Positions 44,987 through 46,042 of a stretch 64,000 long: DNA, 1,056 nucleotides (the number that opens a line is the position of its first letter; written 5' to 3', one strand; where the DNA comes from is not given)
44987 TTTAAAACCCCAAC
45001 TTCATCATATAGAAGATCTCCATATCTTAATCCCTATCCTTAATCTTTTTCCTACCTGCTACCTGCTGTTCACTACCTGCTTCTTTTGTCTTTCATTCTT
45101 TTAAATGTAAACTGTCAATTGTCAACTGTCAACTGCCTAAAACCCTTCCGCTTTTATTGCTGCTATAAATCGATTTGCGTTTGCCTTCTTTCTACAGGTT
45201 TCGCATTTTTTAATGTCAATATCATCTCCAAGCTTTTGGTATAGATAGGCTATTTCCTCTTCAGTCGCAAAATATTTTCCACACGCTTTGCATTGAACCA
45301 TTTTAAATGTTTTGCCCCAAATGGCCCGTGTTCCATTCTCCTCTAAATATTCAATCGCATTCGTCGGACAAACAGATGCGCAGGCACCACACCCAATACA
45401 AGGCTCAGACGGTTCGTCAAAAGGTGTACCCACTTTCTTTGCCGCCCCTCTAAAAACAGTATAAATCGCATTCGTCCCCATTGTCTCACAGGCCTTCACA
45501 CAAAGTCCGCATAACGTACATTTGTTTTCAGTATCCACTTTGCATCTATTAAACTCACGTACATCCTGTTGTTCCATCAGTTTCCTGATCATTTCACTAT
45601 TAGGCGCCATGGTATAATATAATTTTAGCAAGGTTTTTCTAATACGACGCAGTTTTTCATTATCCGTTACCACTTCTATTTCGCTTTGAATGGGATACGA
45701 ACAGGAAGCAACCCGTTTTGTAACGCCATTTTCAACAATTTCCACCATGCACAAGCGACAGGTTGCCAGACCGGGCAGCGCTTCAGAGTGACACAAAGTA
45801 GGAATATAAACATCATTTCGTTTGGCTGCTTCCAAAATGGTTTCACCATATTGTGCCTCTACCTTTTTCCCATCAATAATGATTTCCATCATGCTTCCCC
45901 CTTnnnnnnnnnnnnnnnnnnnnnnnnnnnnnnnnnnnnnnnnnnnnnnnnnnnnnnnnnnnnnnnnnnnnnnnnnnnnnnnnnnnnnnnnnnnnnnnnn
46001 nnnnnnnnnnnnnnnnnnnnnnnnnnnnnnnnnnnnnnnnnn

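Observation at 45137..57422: Tandemly duplicated five-gene module: 4x[4Fe-4S] ferredoxin + tungsten-type AOR + NuoE/NuoF/truncated-NuoG-like subunits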

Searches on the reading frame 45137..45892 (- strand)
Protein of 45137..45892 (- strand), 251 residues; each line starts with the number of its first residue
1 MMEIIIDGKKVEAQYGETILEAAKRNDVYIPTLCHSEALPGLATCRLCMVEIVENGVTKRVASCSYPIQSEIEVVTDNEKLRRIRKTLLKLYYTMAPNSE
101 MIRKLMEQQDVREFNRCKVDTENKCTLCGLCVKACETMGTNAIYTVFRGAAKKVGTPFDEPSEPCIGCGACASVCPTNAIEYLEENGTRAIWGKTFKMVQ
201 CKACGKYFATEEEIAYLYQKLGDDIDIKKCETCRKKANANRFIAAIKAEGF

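Call 3: search_protein_families(library=pfam, proteins=[window:45137-45892:-], max_evalue=0.001)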
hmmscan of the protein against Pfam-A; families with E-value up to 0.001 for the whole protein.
window:45137-45892:- (251 aa): 13 families
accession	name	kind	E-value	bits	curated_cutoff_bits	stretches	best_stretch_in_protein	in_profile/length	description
PF13510.11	Fer2_4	-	2.6e-15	56.7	22.8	1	3-78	5-81/82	2Fe-2S iron-sulfur cluster binding domain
PF14697.11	Fer4_21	-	5.5e-10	39.7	35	1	122-181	5-58/59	4Fe-4S dicluster domain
PF00037.32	Fer4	-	2e-09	37.3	21.1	2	165-181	8-24/24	4Fe-4S binding domain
PF12838.12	Fer4_7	-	3.1e-09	37.6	27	1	165-205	2-42/52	4Fe-4S dicluster domain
PF13187.11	Fer4_9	-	5e-08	33.3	27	1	124-180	1-52/52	4Fe-4S dicluster domain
PF12837.12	Fer4_6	-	1.4e-06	28.4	25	1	163-180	7-24/24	4Fe-4S binding domain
PF13237.11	Fer4_10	-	4e-06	27.1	25.5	1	119-176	3-53/53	4Fe-4S dicluster domain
PF13183.11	Fer4_8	-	2e-05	25.5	27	1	123-178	3-67/68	4Fe-4S dicluster domain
PF12797.12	Fer4_2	-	2.4e-05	24.4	24.5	1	162-177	7-22/22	4Fe-4S binding domain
PF25160.1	LdpA_Fe-S-bd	-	0.00015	21.9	27.6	1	162-182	25-45/49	LdpA Fe-S cluster-binding domain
PF13484.11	Fer4_16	-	0.00019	22.6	30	0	165-185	2-23/66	4Fe-4S double cluster binding domain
PF13459.11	Fer4_15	-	0.00057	21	22.4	0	164-177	7-20/66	4Fe-4S single cluster domain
PF12800.12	Fer4_4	-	0.00081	20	24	0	163-177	2-16/17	4Fe-4S binding domain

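Call 4: search_protein_families(library=ncbifam, proteins=[window:45137-45892:-], max_evalue=0.001)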
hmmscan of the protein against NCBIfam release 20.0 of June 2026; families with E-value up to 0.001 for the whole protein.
window:45137-45892:- (251 aa): 42 families (the best 25 are shown)
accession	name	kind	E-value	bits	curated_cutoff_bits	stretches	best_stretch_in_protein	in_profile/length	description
NF040763.1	FeFe_hydrog_A6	exception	4.4e-31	107.9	765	2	3-92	2-89/571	NADH-dependent [FeFe] hydrogenase, group A6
NF005745.0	PRK07569.1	equivalog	8.4e-29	100.6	333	2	4-94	6-94/238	bidirectional hydrogenase complex protein HoxU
NF006305.0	PRK08493.1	equivalog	1.9e-21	75.9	591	1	1-93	1-89/819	NADH-quinone oxidoreductase subunit G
NF009454.0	PRK12814.1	equivalog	8.6e-17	60.7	916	1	2-89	4-89/657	putative NADPH-dependent glutamate synthase small subunit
TIGR01973.1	NuoG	equivalog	1.8e-16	60.1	470.05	1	4-90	1-85/606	NADH-quinone oxidoreductase subunit NuoG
NF040762.1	Hydr_FeFe_Clost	exception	1.8e-16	59.9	900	2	3-86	2-84/572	ferredoxin hydrogenase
NF005895.0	PRK07860.1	equivalog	1.4e-10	39.9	802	1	2-77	18-91/811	NADH-quinone oxidoreductase subunit G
NF009053.0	PRK12387.1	subfamily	5.4e-10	39.3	204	1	120-235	35-150/180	formate hydrogenlyase complex iron-sulfur subunit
TIGR02512.1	FeFe_hydrog_A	subfamily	7.1e-10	38.3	405.95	1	122-182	6-69/375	[FeFe] hydrogenase, group A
NF038196.1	ferrodoxin_EFR1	subfamily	1.2e-07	32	75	1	143-205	166-221/242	EFR1 family ferrodoxin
TIGR01944.1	rnfB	subfamily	2e-06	27.5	68.7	1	107-198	97-178/190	RnfABCDGE type electron transport complex subunit B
NF007012.0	PRK09476.1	equivalog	4.1e-06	26.1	269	1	120-190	56-126/254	ferredoxin-type protein NapG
NF006183.0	PRK08318.1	equivalog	4.2e-06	25.8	335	1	112-187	332-402/422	NAD-dependent dihydropyrimidine dehydrogenase subunit PreA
NF006076.0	PRK08222.1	equivalog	4.9e-06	26.5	270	1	110-237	24-154/181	hydrogenase 4 subunit H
TIGR01971.1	NuoI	subfamily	5.6e-06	25.9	113.05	1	161-205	40-87/121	NADH-quinone oxidoreductase, chain I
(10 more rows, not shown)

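Call 14: find_encoding_contigs(protein=window:45137-45892:-, flank=10000, max_places=6)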
Protein window:45137-45892:- (251 aa): no gene with exactly this product is on record in the collection.

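Call 15: search_solved_structures(query=window:45137-45892:-, max_evalue=0.00001, show_alignments=2)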
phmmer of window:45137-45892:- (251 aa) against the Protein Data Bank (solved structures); distinct sequences matched with E-value up to 0.00001: 53.
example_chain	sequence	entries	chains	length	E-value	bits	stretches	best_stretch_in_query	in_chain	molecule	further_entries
9mqx_A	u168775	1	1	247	1.6e-58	201.4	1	2-242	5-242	NADH:ubiquinone oxidoreductase chain G-like protein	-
7t2r_A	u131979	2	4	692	1.6e-25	93.4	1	4-183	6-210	NiFe hydrogenase subunit A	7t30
8a6t_A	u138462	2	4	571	1.6e-22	83.6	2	2-93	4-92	Electron bifurcating hydrogenase subunit HydA1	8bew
7q4v_A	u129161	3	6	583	2.3e-21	79.7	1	6-93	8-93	Iron hydrogenase HydA1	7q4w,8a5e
7vw6_A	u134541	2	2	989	3.1e-20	76.1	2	123-206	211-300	Formate dehydrogenase | Tungsten-containing formate dehydrogenase alpha subunit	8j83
7e5z_A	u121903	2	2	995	3.1e-20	76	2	123-206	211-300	Formate dehydrogenase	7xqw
8oh5_C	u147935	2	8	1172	3.2e-19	72.7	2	3-92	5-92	Formate dehydrogenase-O, major subunit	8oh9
9bov_A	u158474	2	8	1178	5.8e-18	68.6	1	3-92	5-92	Molybdopterin oxidoreductase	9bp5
9wxb_B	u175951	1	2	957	9.4e-18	67.9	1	4-97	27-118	Formate dehydrogenase alpha subunit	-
6tg9_A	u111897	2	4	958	2.6e-17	66.4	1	3-96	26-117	Formate dehydrogenase subunit alpha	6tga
5xf9_B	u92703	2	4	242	5.1e-17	65.5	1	6-94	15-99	NAD-reducing hydrogenase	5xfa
7p5h_A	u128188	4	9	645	1.6e-15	60.6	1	105-181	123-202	Fe-hydrogenase, subunit alpha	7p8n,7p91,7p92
7q5y_A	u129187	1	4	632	2.2e-15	60.2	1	3-97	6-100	NADH dehydrogenase I chain G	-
7zd6_3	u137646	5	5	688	1.7e-13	54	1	2-91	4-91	NADH-ubiquinone oxidoreductase 75 kDa subunit, mitochondrial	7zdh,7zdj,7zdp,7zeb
9w2u_G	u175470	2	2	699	1.8e-13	53.9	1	2-91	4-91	NADH-ubiquinone oxidoreductase 75 kDa subunit, mitochondrial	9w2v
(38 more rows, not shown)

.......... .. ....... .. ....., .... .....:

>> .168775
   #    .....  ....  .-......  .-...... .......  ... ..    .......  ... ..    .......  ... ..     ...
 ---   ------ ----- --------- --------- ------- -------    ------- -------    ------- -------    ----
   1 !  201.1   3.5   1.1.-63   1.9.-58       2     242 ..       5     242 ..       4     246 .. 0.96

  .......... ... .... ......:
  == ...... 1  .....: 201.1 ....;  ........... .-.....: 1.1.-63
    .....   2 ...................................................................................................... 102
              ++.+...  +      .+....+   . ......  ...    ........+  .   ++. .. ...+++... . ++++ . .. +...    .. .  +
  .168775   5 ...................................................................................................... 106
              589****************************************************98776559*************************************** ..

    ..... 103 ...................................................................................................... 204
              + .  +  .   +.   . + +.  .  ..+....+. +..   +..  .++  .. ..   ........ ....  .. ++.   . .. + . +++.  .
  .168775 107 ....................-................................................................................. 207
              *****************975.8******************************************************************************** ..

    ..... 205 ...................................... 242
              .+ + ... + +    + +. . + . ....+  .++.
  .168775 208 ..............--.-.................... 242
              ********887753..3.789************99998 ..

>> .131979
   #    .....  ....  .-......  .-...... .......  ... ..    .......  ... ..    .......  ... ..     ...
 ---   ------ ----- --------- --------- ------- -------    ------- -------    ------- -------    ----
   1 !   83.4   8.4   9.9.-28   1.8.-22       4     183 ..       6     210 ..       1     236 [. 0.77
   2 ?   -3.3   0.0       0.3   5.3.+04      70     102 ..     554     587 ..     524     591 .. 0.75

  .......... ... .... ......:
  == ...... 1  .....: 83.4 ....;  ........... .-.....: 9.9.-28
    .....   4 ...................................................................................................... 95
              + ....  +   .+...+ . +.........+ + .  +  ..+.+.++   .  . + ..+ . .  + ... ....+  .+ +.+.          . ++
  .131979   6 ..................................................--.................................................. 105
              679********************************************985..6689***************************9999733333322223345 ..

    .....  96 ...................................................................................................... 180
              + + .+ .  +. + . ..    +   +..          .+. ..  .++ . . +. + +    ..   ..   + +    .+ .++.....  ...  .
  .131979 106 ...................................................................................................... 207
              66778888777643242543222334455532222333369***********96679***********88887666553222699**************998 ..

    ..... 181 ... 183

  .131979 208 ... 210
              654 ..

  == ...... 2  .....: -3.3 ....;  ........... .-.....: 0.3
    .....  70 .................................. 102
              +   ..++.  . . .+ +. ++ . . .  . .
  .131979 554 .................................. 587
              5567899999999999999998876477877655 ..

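Call 16: find_homologous_proteins(query=window:45137-45892:-, max_evalue=1e-20)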
Query window:45137-45892:- (251 aa): 992 proteins with E <= 1e-20 among 1625 candidates; the best 120 are listed.
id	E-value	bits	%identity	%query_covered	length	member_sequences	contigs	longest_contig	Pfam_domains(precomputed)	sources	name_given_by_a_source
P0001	4.7e-165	565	100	100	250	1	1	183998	PF14697.12,PF13510.12,PF12837.13,PF00037.33,PF12838.13,PF13237.12,PF13187.12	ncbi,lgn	-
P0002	3.3e-100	353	63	99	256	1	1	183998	PF14697.12,PF13510.12,PF12797.13,PF12837.13,PF00037.33,PF12838.13,PF13183.12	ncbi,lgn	-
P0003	2.4e-93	330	60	99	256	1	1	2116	PF14697.12,PF13510.12,PF12797.13,PF12837.13,PF00037.33,PF12838.13,PF13237.12,PF13187.12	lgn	-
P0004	8.0e-93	329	61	98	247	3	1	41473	PF14697.12,PF13510.12,PF00111.33,PF00037.33,PF12838.13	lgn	-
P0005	2.9e-85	304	57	94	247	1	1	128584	PF14697.12,PF13510.12,PF12797.13,PF12837.13,PF00037.33,PF12838.13,PF25160.2,PF13237.12,PF13187.12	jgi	-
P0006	1.5e-84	301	54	96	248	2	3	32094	PF14697.12,PF13510.12,PF00111.33,PF12837.13,PF00037.33,PF12838.13,PF13237.12,PF13187.12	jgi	jgi:bidirectional [NiFe] hydrogenase diaphorase subunit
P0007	3.8e-84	300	56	97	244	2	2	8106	PF14697.12,PF13510.12,PF12797.13,PF00111.33,PF12837.13,PF00037.33,PF13484.12,PF12838.13,PF13237.12,PF13183.12,PF13187.12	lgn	-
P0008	5.4e-84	300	55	98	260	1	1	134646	PF14697.12,PF13510.12,PF12837.13,PF00037.33,PF12838.13,PF13237.12,PF13183.12,PF13187.12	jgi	-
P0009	7.5e-84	299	56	98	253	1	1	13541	PF14697.12,PF13510.12,PF12797.13,PF00111.33,PF12837.13,PF00037.33,PF12838.13,PF13183.12,PF13187.12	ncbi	-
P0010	1.3e-83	298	56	95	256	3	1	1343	PF14697.12,PF13510.12,PF00037.33,PF12838.13,PF13237.12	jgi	-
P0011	2.9e-83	297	55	96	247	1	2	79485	PF14697.12,PF13510.12,PF12797.13,PF00111.33,PF12837.13,PF00037.33,PF12838.13,PF13237.12,PF13187.12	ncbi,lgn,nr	ncbi:MAG: bidirectional [NiFe] hydrogenase diaphorase subunit [Tepidanaerobacteraceae bacterium]|nr:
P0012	3.0e-83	297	56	96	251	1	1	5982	PF14697.12,PF13510.12,PF12797.13,PF00111.33,PF12837.13,PF00037.33,PF12838.13,PF13187.12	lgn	-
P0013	4.2e-83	297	53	98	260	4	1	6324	PF14697.12,PF13510.12,PF12797.13,PF00111.33,PF12837.13,PF00037.33,PF12838.13,PF13459.12,PF13183.12,PF13187.12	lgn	-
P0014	1.7e-82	295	54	96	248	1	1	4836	PF14697.12,PF13510.12,PF00111.33,PF00037.33,PF12838.13,PF13237.12,PF13187.12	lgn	-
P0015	2.0e-82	295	54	96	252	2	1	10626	PF14697.12,PF13510.12,PF00037.33,PF12838.13,PF13237.12,PF13187.12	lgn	-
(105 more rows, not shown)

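Call 17: find_encoding_contigs(protein=P0001, flank=10000, max_places=3)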
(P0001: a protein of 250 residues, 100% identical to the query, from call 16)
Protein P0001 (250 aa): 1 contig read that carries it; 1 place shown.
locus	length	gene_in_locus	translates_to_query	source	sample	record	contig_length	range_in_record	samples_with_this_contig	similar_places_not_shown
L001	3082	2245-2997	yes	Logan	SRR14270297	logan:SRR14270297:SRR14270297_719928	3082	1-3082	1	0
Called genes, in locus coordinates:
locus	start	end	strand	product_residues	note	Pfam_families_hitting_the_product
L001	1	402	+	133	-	?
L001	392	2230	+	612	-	PF01512:Complex1_51K, PF10531:SLBB, PF10589:NADH_4Fe-4S, PF00037:Fer4 (weak), PF13187:Fer4_9 (weak), PF13237:Fer4_10 (weak), PF14697:Fer4_21 (weak), PF00037:Fer4 (weak), +2 more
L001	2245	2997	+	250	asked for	PF13510:Fer2_4, PF12837:Fer4_6 (faint), PF13237:Fer4_10 (faint), PF14697:Fer4_21, PF13187:Fer4_9 (weak), PF00037:Fer4 (weak), PF12838:Fer4_7 (weak)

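Call 18: list_cluster_members(proteins=[P0001, P0002, P0004, P0005])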
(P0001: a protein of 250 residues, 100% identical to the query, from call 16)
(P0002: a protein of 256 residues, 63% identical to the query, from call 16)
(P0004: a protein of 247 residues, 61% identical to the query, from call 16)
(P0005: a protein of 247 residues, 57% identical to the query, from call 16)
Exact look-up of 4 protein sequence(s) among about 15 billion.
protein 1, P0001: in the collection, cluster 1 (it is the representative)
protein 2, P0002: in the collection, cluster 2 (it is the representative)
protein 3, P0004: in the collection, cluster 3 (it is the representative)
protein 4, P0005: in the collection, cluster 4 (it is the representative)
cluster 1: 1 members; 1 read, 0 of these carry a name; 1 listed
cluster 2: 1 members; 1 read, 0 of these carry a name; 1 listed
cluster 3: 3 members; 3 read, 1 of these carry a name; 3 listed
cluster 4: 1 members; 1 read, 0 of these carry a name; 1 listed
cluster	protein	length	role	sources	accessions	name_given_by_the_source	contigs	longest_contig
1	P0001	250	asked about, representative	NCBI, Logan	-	-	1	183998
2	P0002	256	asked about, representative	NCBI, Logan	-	-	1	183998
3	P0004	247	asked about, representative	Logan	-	-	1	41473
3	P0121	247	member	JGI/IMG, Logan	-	NADH dehydrogenase/NADH:ubiquinone oxidoreductase subunit G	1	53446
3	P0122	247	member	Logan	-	-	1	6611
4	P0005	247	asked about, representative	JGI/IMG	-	-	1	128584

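Call 20: find_related_loci(query=A1, collection=genome_contigs, flank=10000)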
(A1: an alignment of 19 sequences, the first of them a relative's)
Query A1 (250 aa) in genome_contigs; peptide patterns used: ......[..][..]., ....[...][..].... (x = any residue, [..] = any of these).
599 stretches matched a pattern (row limit reached: there are more); 168 encode a relative of the query (tblastn E <= 1e-3); the best 80 are kept; 80 distinct loci.
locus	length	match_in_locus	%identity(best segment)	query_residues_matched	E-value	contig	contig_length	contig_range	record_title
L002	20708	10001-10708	56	1-236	1e-87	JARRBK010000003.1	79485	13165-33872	MAG: Tepidanaerobacteraceae bacterium isolate DJKA105_NP-J24_bin.10 scaffold_50, whole genome shotgun sequence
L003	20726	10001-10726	55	1-242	3e-86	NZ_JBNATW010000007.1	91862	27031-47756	MAG: Thermovenabulum sp. isolate Kamch4342-3A-MB-03 bin7.fa-7, whole genome shotgun sequence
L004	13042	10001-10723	51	1-241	6e-83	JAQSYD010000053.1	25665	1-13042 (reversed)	MAG: Clostridia bacterium isolate L_E1_T20_A_bin.75 scaffold_4861, whole genome shotgun sequence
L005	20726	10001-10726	53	1-241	1e-81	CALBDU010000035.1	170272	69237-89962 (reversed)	MAG TPA_asm: uncultured Clostridium sp. isolate SRR3330203_bin.119_CONCOCT_v1.1_MAG genome assembly, contig: ERZ724088.7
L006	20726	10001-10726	52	1-242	1e-81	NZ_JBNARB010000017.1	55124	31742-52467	MAG: Thermovenabulum sp. isolate Kamch4316-2DMB-04 bin21.fa-17, whole genome shotgun sequence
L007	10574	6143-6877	49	1-241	2e-77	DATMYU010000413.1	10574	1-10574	MAG TPA_asm: Desulfosporosinus sp. isolate SMAG_U13156 k141_44409, whole genome shotgun sequence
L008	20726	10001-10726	51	1-240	2e-77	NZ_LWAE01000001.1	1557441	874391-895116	Clostridium magnum DSM 2767 CLMAG_contig000001, whole genome shotgun sequence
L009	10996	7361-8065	50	1-236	3e-72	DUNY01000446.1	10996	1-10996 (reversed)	MAG TPA_asm: Thermoanaerobacterales bacterium isolate AS08sgBPME_119 182019_AS08, whole genome shotgun sequence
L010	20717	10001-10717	47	3-242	5e-72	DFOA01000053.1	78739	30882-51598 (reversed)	MAG TPA_asm: Firmicutes bacterium UBA3553 UBA3553_contig_141, whole genome shotgun sequence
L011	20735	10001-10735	46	1-246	8e-72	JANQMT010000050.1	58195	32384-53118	MAG: Clostridia bacterium isolate PL25b_bin.38 k99_2180170, whole genome shotgun sequence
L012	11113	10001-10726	48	1-241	1e-71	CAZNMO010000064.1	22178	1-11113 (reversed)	MAG TPA_asm: uncultured Clostridiaceae bacterium isolate binchicken_co158_98 genome assembly, contig: NODE_2077_length_2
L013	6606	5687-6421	49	2-246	2e-70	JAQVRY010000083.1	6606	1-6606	MAG: Tissierellia bacterium isolate STF1_261 NODE_43051_length_6606_cov_52.658281_Sandtown_F1, whole genome shotgun sequ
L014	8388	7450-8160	48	11-246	2e-69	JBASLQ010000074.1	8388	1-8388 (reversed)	MAG: Sedimentibacter sp. isolate MFD12109_ilm_asm_bin60 k127_72551, whole genome shotgun sequence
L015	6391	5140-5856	44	3-242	3e-68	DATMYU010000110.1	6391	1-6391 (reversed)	MAG TPA_asm: Desulfosporosinus sp. isolate SMAG_U13156 k141_97845, whole genome shotgun sequence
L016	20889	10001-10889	49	15-241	8e-68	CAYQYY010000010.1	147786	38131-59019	MAG TPA_asm: uncultured Clostridia bacterium isolate binchicken_co104_62 genome assembly, contig: NODE_83_length_147786_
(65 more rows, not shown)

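Call 29: find_encoding_contigs(protein=P0004, flank=10000, max_places=3)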
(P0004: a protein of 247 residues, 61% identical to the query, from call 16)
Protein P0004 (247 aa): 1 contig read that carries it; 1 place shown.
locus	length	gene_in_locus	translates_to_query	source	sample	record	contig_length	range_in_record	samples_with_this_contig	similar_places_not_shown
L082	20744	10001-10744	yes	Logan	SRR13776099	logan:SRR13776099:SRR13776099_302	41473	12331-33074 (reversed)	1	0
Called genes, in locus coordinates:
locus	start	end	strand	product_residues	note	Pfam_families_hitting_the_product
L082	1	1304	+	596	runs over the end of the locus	PF01590:GAF (weak), PF13185:GAF_2, PF00989:PAS, PF13188:PAS_8 (weak), PF13426:PAS_9, PF00158:Sigma54_activat, PF14532:Sigma54_activ_2, PF25601:AAA_lid_14, +2 more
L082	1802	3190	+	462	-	PF00202:Aminotran_3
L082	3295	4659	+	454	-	PF03553:Na_H_antiporter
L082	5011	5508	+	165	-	PF13237:Fer4_10, PF13247:Fer4_11, PF14697:Fer4_21 (weak), PF12838:Fer4_7, PF12797:Fer4_2 (weak), PF00037:Fer4, PF12837:Fer4_6 (weak), PF12800:Fer4_4 (weak), +1 more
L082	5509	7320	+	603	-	PF02730:AFOR_N, PF01314:AFOR_C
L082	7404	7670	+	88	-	PF02597:ThiS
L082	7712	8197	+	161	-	PF01257:2Fe-2S_thioredx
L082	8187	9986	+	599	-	PF01257:2Fe-2S_thioredx (weak), PF01512:Complex1_51K, PF10531:SLBB (weak), PF10589:NADH_4Fe-4S, PF13237:Fer4_10 (weak), PF13187:Fer4_9 (weak), PF14697:Fer4_21, PF00037:Fer4 (weak), +1 more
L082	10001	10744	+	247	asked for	PF00111:Fer2 (weak), PF13510:Fer2_4, PF14697:Fer4_21, PF00037:Fer4 (weak), PF12838:Fer4_7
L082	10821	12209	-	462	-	PF05525:Branch_AA_trans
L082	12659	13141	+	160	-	-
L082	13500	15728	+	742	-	PF02901:PFL-like, PF01228:Gly_radical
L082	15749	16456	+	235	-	PF13353:Fer4_12, PF04055:Radical_SAM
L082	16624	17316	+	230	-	PF01471:PG_binding_1, PF09374:PG_binding_3 (faint), PF07486:Hydrolase_2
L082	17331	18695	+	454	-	PF20769:YPEB_N, PF14620:YPEB_PepSY1-2, PF03413:PepSY (faint)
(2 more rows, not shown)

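Call 30: find_encoding_contigs(protein=P0002, flank=10000, max_places=3)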
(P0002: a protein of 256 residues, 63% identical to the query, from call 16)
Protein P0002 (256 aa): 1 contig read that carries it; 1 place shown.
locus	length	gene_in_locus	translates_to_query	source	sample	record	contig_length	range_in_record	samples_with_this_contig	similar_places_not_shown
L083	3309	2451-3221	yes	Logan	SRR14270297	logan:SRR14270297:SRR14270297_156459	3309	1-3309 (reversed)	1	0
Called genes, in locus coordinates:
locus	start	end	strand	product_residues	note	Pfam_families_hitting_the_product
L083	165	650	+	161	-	PF01257:2Fe-2S_thioredx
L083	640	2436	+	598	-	PF01257:2Fe-2S_thioredx, PF01512:Complex1_51K, PF10589:NADH_4Fe-4S, PF13237:Fer4_10 (weak), PF00037:Fer4 (weak), PF12838:Fer4_7 (weak), PF13187:Fer4_9 (weak), PF14697:Fer4_21 (weak), +3 more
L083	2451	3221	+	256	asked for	PF13510:Fer2_4, PF12797:Fer4_2 (faint), PF12838:Fer4_7 (faint), PF13183:Fer4_8 (weak), PF14697:Fer4_21, PF00037:Fer4, PF12837:Fer4_6 (weak)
